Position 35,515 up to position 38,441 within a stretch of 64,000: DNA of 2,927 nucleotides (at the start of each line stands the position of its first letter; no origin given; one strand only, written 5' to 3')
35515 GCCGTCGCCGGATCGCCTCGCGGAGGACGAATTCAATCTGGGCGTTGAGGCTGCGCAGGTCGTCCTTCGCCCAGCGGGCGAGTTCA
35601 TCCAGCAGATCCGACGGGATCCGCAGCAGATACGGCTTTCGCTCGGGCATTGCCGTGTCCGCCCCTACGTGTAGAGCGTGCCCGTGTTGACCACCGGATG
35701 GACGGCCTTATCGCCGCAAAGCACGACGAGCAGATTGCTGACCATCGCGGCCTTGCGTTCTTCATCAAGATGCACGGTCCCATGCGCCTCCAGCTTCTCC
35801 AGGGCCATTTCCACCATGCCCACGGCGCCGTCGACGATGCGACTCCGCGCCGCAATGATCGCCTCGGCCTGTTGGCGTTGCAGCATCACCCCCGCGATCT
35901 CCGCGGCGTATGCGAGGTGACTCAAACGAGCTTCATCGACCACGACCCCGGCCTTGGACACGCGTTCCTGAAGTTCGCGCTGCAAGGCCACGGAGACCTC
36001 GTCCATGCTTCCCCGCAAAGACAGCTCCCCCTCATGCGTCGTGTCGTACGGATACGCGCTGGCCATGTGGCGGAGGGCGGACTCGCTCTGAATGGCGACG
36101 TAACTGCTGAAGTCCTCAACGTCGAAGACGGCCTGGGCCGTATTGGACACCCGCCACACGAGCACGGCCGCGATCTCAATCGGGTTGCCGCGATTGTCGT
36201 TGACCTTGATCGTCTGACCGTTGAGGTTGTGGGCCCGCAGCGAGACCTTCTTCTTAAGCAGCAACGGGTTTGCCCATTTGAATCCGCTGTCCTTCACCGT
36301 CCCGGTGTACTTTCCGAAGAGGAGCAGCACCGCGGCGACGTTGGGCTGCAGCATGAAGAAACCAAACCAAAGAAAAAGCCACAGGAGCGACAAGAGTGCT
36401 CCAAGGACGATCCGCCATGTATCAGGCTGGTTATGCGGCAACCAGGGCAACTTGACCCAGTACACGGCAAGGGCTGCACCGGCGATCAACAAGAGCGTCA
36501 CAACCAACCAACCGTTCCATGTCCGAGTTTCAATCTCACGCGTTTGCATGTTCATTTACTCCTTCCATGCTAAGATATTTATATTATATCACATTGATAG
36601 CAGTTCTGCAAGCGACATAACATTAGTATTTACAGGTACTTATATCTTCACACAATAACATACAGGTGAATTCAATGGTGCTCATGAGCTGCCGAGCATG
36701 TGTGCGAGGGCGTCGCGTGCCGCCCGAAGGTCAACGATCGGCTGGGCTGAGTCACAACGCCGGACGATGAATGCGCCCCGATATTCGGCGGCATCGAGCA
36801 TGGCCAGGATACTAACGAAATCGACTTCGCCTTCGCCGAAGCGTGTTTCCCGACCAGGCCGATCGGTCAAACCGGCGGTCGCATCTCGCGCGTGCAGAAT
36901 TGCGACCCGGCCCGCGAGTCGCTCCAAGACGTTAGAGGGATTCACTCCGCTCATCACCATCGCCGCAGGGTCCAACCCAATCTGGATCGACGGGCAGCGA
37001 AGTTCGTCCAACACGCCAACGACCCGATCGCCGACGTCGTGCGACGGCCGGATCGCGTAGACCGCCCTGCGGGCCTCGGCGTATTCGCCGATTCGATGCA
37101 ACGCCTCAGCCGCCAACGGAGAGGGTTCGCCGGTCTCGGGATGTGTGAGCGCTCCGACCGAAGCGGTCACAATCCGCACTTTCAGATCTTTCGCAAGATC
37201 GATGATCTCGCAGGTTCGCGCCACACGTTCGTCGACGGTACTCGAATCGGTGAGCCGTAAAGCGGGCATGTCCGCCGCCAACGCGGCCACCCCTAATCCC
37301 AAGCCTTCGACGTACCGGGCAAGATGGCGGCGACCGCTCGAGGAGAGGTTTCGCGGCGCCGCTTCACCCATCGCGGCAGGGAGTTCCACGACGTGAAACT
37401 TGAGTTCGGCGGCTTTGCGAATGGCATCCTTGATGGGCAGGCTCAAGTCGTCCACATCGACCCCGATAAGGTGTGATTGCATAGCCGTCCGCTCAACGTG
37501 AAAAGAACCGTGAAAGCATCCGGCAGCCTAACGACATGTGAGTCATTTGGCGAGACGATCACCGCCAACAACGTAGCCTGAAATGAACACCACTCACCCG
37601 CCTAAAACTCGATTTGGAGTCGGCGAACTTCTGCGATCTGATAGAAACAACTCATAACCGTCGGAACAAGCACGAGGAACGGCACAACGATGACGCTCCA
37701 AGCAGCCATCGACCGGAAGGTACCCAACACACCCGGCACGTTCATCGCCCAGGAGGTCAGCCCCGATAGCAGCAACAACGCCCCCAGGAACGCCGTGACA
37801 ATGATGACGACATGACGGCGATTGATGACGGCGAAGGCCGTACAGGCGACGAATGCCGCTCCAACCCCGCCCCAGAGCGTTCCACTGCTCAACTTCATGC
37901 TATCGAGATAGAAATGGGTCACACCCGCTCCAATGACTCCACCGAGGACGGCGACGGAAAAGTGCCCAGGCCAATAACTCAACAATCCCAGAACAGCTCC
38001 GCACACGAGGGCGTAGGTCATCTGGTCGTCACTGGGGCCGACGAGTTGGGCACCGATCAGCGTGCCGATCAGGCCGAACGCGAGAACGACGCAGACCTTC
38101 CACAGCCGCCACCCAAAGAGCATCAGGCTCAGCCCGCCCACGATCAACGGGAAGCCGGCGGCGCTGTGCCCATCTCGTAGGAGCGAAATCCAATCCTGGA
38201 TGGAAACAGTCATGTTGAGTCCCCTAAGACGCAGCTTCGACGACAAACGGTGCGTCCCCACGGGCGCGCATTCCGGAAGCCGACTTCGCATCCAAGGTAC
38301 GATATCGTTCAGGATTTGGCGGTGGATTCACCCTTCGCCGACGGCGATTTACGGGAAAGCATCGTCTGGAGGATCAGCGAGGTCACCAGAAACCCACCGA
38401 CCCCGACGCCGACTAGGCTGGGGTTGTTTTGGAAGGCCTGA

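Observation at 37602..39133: dcw cluster ends at ftsQ with no ftsA or ftsZ; the slot holds two related polytopic membrane proteins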

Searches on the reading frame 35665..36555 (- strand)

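Call 4: search_protein_families(library=pfam, proteins=[window:35665-36555:-], max_evalue=0.1)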
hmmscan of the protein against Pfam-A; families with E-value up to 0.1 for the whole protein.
window:35665-36555:- (296 aa): 2 families
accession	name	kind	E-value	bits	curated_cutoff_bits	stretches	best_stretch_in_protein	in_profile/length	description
PF01145.31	Band_7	-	1.2e-21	78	23.6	1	69-237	3-168/176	SPFH domain / Band 7 family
PF02656.20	DUF202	-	0.034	15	23.4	1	11-64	8-56/68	Domain of unknown function (DUF202)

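Call 5: search_protein_families(library=ncbifam, proteins=[window:35665-36555:-], max_evalue=0.1)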
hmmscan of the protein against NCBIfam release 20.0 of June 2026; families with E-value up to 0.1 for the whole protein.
window:35665-36555:- (296 aa): 1 family
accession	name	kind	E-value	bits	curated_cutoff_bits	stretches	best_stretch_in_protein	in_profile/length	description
TIGR01933.1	hflK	equivalog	0.0016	17.9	159.4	1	67-165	2-100/261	FtsH protease activity modulator HflK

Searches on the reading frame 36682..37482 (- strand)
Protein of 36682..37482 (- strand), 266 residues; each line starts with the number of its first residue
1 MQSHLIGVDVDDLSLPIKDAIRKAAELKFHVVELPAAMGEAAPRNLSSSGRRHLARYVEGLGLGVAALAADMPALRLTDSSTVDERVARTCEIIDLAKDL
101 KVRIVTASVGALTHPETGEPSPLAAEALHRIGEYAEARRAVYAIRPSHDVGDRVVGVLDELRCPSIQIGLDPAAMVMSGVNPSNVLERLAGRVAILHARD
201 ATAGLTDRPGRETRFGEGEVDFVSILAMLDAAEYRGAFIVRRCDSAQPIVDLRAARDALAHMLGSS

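Call 4: search_protein_families(library=pfam, proteins=[window:36682-37482:-], max_evalue=0.1)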
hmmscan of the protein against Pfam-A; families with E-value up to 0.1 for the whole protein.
window:36682-37482:- (266 aa): 1 family
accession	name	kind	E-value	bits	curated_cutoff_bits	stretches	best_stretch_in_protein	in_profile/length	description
PF01261.30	AP_endonuc_2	-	7.8e-21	75.3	31.1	1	21-246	1-233/249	Xylose isomerase-like TIM barrel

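Call 5: search_protein_families(library=ncbifam, proteins=[window:36682-37482:-], max_evalue=0.1)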
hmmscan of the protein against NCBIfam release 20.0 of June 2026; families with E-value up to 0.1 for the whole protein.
window:36682-37482:- (266 aa): 6 families
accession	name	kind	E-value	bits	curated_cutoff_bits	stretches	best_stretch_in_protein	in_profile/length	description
NF009689.0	PRK13210.1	subfamily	4.3e-07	29.4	200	1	79-260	86-276/286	L-ribulose-5-phosphate 3-epimerase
TIGR04379.1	myo_inos_iolE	equivalog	7e-06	25.8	290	1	164-241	174-265/290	myo-inosose-2 dehydratase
TIGR00542.1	hxl6Piso_put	equivalog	0.00012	21.5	272.15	1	189-258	200-267/279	L-ribulose-5-phosphate 3-epimerase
NF009688.0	PRK13209.1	subfamily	0.00012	21.2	317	1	152-242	168-254/286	L-ribulose-5-phosphate 3-epimerase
NF041099.2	keto_glucon_epim_IolO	equivalog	0.0065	15.8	300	1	18-239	24-243/269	5-keto-L-gluconate epimerase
TIGR03234.1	OH-pyruv-isom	equivalog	0.013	14.8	353.45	1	157-237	163-235/254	hydroxypyruvate isomerase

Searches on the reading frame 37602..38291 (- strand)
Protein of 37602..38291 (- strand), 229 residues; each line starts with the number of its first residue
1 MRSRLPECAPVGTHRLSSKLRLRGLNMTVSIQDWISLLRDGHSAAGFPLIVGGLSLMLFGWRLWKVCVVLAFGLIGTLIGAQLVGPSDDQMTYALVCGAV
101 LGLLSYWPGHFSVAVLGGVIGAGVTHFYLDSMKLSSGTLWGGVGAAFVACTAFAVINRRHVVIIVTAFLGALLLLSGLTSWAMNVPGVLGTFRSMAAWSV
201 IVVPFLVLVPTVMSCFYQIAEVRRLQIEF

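Call 4: search_protein_families(library=pfam, proteins=[window:37602-38291:-], max_evalue=0.1)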
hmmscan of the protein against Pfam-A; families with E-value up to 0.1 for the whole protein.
window:37602-38291:- (229 aa): 1 family
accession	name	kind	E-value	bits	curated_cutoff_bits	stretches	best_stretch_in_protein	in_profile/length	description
PF23503.1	Microp_apicomplexa_5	-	0.087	13.9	27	0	62-78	6-22/90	Apicomplexa small protein domain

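Call 5: search_protein_families(library=ncbifam, proteins=[window:37602-38291:-], max_evalue=0.1)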
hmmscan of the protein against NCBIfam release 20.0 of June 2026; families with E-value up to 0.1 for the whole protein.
window:37602-38291:- (229 aa): 1 family
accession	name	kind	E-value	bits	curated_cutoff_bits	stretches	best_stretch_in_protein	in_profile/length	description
NF040681.2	GPS-CTERM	domain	0.011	15.9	28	1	138-159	5-26/28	GPS-CTERM domain-containing protein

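Call 9: find_homologous_proteins(query=window:37602-38216:-)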
Query window:37602-38216:- (204 aa): 215 proteins with E <= 0.001 among 3055 candidates; the best 120 are listed.
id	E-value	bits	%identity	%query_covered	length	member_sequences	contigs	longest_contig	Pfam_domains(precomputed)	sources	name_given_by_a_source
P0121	5.6e-115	401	91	100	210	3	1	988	-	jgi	jgi:hypothetical protein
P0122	6.3e-115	401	91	99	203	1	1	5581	-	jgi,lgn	-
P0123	3.1e-114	398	91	100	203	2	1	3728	-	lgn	-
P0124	6.9e-114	397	89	100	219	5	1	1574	-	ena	-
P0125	8.2e-114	397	91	100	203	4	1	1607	-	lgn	-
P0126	3.4e-113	395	89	100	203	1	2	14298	-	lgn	-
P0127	5.6e-113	394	89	100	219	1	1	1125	-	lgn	-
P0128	2.0e-112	392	88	100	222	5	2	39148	-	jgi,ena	-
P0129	5.1e-110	384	88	100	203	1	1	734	-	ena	-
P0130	1.2e-107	377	84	100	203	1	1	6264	-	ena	-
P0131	1.9e-107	376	85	98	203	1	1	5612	-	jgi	-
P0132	4.7e-107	375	85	100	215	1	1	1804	-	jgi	-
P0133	1.7e-106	373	85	100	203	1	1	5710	-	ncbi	-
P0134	2.1e-106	373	85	99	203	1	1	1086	-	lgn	-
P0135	5.4e-103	362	81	100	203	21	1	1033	-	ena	-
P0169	4.2e-69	251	57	100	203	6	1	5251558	-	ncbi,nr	ncbi:MAG: hypothetical protein JSU86_11785 [Phycisphaerales bacterium]|nr:MAG: hypothetical protein 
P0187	2.5e-64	235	56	99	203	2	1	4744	PF13886.13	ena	-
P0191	9.4e-64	233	57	100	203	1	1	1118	PF13886.13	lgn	-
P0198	5.7e-63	231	57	98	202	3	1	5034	PF13886.13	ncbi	-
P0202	2.4e-62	229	59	99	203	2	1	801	PF13886.13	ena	-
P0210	3.5e-61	225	53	98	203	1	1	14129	PF13886.13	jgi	-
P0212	6.1e-61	224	56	99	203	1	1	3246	PF13886.13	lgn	-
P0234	7.9e-58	214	52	98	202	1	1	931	PF13886.13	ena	-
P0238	3.0e-57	212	56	97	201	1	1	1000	PF13886.13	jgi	jgi:hypothetical protein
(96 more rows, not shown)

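Call 11: find_encoding_contigs(protein=P0169, flank=10000, max_places=3)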
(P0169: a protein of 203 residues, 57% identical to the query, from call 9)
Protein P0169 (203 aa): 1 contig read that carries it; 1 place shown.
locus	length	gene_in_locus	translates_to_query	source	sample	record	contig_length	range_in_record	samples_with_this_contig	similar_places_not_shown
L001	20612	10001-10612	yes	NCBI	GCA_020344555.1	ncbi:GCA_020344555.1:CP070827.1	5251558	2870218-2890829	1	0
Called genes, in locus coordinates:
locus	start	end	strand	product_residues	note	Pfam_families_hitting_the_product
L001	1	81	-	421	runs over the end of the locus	PF00275:EPSP_synthase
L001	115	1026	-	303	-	PF17827:PrmC_N, PF05971:Methyltransf_10 (weak), PF05175:MTS, PF06325:PrmA, PF01170:UPF0020 (faint), PF08242:Methyltransf_12 (weak), PF13649:Methyltransf_25 (weak), PF13847:Methyltransf_31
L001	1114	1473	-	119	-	PF01588:tRNA_bind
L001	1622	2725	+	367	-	PF20511:PMI_typeI_cat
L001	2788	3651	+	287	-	-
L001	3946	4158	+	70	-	PF00202:Aminotran_3 (weak)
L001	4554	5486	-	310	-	-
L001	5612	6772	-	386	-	-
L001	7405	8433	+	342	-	PF00266:Aminotran_5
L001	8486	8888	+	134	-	-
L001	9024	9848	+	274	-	-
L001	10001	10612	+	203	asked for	-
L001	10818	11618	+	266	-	PF01261:AP_endonuc_2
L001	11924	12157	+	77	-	-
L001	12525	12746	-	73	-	-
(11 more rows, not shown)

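Call 16: search_protein_families(library=pfam, alignment_id=A2, max_evalue=0.01)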
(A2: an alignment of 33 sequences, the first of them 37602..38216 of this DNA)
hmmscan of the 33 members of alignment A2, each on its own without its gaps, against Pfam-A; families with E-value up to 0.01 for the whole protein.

A. member 1, window:37602-38216:- (204 aa): 0 families

B. families by the number of members that match (of 33 scanned): 2 families
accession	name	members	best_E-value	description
PF13886.12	TM7S3_TM198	22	8.7e-06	TM7S3/TM198-like domain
PF11821.13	ActD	1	0.0063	Alternative complex III, ActD subunit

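Call 62: search_protein_families(library=pfam, proteins=[P0198, P0210, P0187, P0191, P0212], max_evalue=0.1)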
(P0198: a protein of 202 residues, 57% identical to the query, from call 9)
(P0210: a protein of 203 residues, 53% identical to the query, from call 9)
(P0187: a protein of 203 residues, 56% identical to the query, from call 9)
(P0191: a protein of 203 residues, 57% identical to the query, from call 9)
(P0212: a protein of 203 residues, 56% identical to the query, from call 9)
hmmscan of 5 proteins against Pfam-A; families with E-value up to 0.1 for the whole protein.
P0198 (202 aa): 2 families
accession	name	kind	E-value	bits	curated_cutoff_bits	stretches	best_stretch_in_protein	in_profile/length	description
PF13886.12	TM7S3_TM198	-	2.3e-05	24.6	29.2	1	22-162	4-159/199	TM7S3/TM198-like domain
PF11821.13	ActD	-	0.0063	16.6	25.7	1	40-105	52-118/170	Alternative complex III, ActD subunit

P0210 (203 aa): 2 families
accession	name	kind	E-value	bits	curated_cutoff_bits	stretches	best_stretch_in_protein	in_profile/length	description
PF13886.12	TM7S3_TM198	-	8.7e-06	26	29.2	1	22-159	3-155/199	TM7S3/TM198-like domain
PF23503.1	Microp_apicomplexa_5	-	0.045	14.8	27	1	37-64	7-34/90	Apicomplexa small protein domain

P0187 (203 aa): 1 family
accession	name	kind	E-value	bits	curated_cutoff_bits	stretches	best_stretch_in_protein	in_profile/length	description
PF13886.12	TM7S3_TM198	-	2e-05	24.8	29.2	1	23-191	4-197/199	TM7S3/TM198-like domain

P0191 (203 aa): 1 family
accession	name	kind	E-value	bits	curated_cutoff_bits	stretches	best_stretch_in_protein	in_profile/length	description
PF13886.12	TM7S3_TM198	-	1.7e-05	25.1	29.2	1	23-158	4-154/199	TM7S3/TM198-like domain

P0212 (203 aa): 1 family
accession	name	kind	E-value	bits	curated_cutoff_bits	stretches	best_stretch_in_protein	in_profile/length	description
PF13886.12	TM7S3_TM198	-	2.1e-05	24.7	29.2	1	23-159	4-155/199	TM7S3/TM198-like domain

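Call 63: search_solved_structures(query=A2, max_evalue=10)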
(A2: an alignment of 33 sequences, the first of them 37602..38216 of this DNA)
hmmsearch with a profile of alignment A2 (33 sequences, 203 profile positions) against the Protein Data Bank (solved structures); distinct sequences matched with E-value up to 10: 1.
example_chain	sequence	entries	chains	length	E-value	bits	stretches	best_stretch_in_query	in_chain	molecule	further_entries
6h23_A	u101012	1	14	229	1.2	12.3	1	60-123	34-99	ATP-dependent Clp protease proteolytic subunit, mitochondrial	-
